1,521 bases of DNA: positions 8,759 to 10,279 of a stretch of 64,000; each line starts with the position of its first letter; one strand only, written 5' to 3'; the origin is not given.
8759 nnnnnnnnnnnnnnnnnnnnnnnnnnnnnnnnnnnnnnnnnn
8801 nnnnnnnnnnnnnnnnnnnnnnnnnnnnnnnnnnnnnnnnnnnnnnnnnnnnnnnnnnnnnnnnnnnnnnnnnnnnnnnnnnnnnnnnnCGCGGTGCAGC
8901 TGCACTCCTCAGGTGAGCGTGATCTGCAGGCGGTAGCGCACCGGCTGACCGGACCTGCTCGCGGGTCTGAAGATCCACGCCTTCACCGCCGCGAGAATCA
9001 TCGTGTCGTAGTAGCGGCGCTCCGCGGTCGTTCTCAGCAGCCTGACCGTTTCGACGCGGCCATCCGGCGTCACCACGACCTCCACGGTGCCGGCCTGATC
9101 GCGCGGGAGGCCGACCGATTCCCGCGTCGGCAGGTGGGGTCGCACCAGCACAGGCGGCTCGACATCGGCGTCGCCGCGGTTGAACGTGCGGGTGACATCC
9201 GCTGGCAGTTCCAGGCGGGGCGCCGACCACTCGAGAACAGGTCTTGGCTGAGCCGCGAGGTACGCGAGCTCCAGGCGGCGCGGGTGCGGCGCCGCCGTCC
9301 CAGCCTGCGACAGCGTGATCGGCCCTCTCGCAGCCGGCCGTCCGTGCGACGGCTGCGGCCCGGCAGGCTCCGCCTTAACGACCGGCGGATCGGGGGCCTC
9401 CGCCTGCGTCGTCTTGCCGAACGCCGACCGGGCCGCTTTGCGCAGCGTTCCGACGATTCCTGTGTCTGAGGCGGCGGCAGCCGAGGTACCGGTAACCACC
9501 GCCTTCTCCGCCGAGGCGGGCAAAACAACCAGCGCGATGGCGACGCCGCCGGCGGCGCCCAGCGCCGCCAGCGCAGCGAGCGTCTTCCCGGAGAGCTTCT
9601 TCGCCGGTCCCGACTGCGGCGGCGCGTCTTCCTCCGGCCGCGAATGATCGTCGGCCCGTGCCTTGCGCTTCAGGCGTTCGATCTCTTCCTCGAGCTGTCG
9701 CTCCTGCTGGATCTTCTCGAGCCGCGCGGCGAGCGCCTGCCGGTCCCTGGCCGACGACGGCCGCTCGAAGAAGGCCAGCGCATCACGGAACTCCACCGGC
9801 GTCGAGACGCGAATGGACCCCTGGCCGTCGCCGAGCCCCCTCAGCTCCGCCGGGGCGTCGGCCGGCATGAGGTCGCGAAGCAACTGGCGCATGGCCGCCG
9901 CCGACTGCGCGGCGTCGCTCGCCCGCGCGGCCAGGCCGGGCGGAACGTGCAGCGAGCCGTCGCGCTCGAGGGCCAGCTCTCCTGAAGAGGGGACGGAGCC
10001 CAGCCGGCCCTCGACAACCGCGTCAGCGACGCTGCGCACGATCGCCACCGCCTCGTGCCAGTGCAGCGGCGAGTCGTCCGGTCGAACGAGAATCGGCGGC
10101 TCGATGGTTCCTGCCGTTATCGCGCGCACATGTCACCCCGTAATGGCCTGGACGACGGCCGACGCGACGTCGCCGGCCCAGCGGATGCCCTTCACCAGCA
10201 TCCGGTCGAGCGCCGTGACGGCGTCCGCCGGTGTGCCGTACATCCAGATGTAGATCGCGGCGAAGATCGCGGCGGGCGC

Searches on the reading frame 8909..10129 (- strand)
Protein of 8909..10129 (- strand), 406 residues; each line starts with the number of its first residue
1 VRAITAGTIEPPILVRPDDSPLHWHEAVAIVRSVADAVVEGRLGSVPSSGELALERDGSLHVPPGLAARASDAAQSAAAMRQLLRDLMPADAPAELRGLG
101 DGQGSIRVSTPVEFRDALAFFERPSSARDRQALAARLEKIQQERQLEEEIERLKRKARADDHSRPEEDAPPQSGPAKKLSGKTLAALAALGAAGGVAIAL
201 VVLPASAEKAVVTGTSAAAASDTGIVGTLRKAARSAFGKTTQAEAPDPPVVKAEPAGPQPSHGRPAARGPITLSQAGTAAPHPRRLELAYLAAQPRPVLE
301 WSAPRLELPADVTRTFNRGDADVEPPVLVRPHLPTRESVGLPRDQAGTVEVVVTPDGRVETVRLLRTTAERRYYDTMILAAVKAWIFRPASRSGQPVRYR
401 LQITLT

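Call 6: search_protein_families(library=pfam, proteins=[window:8909-10129:-], max_evalue=0.01)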
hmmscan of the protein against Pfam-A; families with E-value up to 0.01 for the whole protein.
window:8909-10129:- (406 aa): 1 family
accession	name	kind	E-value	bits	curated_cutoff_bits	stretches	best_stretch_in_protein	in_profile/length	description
PF03544.19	TonB_C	-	7.2e-05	23.6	24.6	1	348-404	19-74/79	Gram-negative bacterial TonB protein C-terminal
